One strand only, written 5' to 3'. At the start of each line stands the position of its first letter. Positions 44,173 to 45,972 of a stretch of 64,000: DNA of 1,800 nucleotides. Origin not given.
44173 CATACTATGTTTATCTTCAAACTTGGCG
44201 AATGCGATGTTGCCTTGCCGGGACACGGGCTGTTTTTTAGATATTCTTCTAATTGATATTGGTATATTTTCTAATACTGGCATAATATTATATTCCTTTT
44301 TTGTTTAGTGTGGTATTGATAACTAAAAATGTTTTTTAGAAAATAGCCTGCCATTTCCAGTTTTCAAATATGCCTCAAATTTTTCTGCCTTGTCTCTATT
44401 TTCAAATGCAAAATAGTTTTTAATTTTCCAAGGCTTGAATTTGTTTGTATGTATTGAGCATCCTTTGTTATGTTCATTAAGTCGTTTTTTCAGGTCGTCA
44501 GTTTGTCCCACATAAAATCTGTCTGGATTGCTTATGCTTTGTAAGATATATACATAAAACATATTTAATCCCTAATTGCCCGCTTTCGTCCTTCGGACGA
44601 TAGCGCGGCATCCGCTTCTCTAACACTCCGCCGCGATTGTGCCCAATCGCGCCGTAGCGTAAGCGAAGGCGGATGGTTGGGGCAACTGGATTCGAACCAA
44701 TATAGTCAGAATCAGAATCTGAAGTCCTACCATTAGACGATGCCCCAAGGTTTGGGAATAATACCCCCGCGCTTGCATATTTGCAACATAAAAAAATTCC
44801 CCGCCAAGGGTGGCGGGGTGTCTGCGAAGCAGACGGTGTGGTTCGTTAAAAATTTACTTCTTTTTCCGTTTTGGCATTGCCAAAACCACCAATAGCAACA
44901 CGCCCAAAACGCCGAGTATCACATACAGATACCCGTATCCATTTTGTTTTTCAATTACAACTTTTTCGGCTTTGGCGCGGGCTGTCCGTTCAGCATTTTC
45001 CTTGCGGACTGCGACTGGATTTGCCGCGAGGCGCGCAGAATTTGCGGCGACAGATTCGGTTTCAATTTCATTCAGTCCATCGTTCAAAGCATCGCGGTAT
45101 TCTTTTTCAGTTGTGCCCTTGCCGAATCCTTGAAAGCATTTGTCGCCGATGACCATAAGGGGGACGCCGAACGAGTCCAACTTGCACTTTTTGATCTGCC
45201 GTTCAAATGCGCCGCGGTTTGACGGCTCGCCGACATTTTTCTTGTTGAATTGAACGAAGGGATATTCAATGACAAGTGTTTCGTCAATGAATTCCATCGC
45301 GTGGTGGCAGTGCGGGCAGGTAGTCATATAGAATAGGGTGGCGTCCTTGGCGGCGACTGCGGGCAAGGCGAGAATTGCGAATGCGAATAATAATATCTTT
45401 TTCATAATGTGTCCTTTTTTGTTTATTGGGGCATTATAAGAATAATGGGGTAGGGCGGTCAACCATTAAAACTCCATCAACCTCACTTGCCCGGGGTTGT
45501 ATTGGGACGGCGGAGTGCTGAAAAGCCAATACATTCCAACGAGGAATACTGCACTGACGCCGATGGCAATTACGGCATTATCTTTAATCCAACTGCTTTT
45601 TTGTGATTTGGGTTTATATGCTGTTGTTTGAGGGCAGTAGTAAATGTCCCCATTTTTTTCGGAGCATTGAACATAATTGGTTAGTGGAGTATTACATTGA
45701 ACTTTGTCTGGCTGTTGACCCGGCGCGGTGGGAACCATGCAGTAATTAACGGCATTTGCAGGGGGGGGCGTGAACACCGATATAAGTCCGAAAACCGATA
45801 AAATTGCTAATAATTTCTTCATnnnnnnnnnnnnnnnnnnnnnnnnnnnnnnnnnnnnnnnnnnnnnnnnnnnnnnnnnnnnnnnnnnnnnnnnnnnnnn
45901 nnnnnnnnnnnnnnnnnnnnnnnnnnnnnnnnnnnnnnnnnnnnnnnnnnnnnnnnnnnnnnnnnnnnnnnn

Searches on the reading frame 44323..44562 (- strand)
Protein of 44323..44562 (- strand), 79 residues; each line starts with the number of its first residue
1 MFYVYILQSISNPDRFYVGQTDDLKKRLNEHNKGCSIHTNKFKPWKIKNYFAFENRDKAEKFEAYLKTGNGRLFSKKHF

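Call 60: search_protein_families(library=pfam, proteins=[window:44323-44562:-], max_evalue=0.01)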
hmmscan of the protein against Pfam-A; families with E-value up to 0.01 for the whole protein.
window:44323-44562:- (79 aa): 3 families
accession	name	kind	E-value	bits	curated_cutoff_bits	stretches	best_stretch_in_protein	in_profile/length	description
PF01541.30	GIY-YIG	-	2.8e-15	56.8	22.6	1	1-70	1-72/78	GIY-YIG catalytic domain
PF10544.15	T5orf172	-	2.5e-08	34.8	20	1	3-61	2-58/101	T5orf172 domain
PF13455.12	MUG113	-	0.0002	22.3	22.3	1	18-67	3-44/73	Meiotically up-regulated gene 113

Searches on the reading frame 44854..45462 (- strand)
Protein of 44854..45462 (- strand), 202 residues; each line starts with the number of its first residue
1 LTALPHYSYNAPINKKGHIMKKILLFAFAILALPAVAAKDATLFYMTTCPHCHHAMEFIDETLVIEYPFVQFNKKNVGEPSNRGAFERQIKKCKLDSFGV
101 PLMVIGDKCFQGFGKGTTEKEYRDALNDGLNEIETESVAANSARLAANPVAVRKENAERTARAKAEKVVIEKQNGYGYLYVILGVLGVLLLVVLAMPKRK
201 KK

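Call 9: search_protein_families(library=pfam, proteins=[window:44854-45462:-], max_evalue=0.01)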
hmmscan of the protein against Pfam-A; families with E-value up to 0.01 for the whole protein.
window:44854-45462:- (202 aa): 0 families

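Call 26: find_encoding_contigs(protein=window:44857-45405:-, flank=10000, max_places=10)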
Protein window:44857-45405:- (183 aa): 1 contig read that carries it; 1 place shown.
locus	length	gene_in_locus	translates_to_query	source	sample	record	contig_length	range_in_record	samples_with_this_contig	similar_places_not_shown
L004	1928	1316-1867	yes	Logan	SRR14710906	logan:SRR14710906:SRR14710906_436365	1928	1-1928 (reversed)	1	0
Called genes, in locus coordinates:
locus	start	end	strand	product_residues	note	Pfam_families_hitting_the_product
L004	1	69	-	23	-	?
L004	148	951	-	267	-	-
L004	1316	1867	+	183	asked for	-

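Call 60: search_protein_families(library=pfam, proteins=[window:44854-45405:-], max_evalue=0.01)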
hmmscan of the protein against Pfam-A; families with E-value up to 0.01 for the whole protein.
window:44854-45405:- (183 aa): 0 families

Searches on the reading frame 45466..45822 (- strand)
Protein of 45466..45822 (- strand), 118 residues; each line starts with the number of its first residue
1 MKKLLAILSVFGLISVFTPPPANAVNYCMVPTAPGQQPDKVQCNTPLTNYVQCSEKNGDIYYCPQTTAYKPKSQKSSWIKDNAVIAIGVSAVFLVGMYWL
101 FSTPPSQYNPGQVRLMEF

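Call 9: search_protein_families(library=pfam, proteins=[window:45466-45822:-], max_evalue=0.01)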
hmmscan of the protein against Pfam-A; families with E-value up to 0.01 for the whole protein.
window:45466-45822:- (118 aa): 0 families

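Call 17: find_encoding_contigs(protein=window:45466-45819:-, flank=10000, max_places=10)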
Protein window:45466-45819:- (117 aa): no gene with exactly this product is on record in the collection.

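Call 19: find_encoding_contigs(protein=window:45469-45822:-, flank=10000, max_places=10)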
Protein window:45469-45822:- (118 aa): no gene with exactly this product is on record in the collection.

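Call 21: list_cluster_members(proteins=[window:45469-45822:-, window:4232-4441:+, window:4457-4600:+, window:4549-4668:+, window:44857-45462:-, window:3422-4087:-, window:4698-4892:+, window:45838-46173:-])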
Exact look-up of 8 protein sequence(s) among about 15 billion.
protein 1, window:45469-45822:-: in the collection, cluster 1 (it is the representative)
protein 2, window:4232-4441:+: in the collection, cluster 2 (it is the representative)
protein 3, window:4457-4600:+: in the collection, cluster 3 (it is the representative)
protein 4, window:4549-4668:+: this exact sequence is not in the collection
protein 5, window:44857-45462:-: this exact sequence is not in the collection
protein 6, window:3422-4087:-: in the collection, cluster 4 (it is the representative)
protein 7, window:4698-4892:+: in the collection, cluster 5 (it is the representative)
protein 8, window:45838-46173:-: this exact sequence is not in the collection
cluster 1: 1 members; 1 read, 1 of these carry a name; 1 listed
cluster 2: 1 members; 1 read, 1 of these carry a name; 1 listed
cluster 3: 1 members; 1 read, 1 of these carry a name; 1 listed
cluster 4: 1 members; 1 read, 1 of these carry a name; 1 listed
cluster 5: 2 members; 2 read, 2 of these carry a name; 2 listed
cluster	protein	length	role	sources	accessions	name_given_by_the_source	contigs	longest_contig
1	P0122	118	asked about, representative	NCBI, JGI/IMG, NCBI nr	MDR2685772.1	MAG: hypothetical protein LBB23_03325 [Rickettsiales bacterium] | hypothetical protein | hypothetical protein [Rickettsiales bacterium]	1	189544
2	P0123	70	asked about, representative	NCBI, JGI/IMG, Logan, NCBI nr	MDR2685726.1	MAG: hypothetical protein LBB23_03070 [Rickettsiales bacterium] | hypothetical protein | hypothetical protein [Rickettsiales bacterium]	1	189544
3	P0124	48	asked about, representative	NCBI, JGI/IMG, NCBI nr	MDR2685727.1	MAG: hypothetical protein LBB23_03075 [Rickettsiales bacterium] | hypothetical protein | hypothetical protein [Rickettsiales bacterium]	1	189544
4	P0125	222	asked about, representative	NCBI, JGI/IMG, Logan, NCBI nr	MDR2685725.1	MAG: hypothetical protein LBB23_03065 [Rickettsiales bacterium] | hypothetical protein | hypothetical protein [Rickettsiales bacterium]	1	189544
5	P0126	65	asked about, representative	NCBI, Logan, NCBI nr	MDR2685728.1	MAG: hypothetical protein LBB23_03080 [Rickettsiales bacterium] | hypothetical protein [Rickettsiales bacterium]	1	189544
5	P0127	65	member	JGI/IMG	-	hypothetical protein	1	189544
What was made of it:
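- NCBI annotates only the 48-aa stub (call 21).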

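Call 22: find_encoding_contigs(protein=P0123, flank=10000, max_places=10)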
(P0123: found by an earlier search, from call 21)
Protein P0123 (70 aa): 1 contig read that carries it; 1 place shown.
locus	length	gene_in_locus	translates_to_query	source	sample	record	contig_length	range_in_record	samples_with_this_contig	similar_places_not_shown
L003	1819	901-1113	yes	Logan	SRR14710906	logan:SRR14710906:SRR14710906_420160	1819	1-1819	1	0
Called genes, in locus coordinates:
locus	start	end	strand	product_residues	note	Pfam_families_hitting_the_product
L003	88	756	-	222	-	-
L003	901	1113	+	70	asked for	-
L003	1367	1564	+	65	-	-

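Call 23: find_encoding_contigs(protein=P0126, flank=10000, max_places=10)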
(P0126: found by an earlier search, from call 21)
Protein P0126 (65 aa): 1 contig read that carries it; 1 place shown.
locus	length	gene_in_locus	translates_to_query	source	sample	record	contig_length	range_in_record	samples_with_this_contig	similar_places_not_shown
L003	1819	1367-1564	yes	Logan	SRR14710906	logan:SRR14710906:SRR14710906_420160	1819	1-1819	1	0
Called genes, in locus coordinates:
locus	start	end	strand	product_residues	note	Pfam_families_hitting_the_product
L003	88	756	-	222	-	-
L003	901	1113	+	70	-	-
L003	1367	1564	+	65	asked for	-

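Call 39: find_homologous_proteins(query=window:45469-45822:-, max_evalue=0.01)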
Query window:45469-45822:- (118 aa): 1 proteins with E <= 0.01 among 6 candidates.
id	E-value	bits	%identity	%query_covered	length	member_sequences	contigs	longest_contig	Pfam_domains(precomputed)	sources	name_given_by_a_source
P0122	3.5e-75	267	100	100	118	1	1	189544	-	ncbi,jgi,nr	ncbi:MAG: hypothetical protein LBB23_03325 [Rickettsiales bacterium]|jgi:hypothetical protein|nr:hyp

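Call 70: search_protein_representatives(protein=window:45469-45822:-)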
Query: 118 residues. Proteins with E-value up to 0.001 (for the whole library): 12; up to 1e-10: 1; up to 1e-30: 1. The best 12 are listed.
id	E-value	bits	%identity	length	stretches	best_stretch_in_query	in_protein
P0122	1.1e-75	267.4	100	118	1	1-118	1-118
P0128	7.0e-09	51.9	36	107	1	12-118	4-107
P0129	5.3e-08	49.1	41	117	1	41-118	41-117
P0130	8.9e-07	45.1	38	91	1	39-118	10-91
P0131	1.1e-06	44.8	40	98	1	42-118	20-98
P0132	2.4e-06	43.8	32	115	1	8-118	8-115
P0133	5.1e-06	42.7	32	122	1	13-114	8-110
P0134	1.8e-05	40.9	63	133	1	69-118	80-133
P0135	3.3e-05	40.0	32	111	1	17-118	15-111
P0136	3.4e-05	40.0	35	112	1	11-118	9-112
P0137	2.2e-04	37.4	33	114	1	41-118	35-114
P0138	2.5e-04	37.2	34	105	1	30-118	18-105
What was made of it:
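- Tried and rejected: Full HMMER then found distant relatives of the 118-aa protein (call 70).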
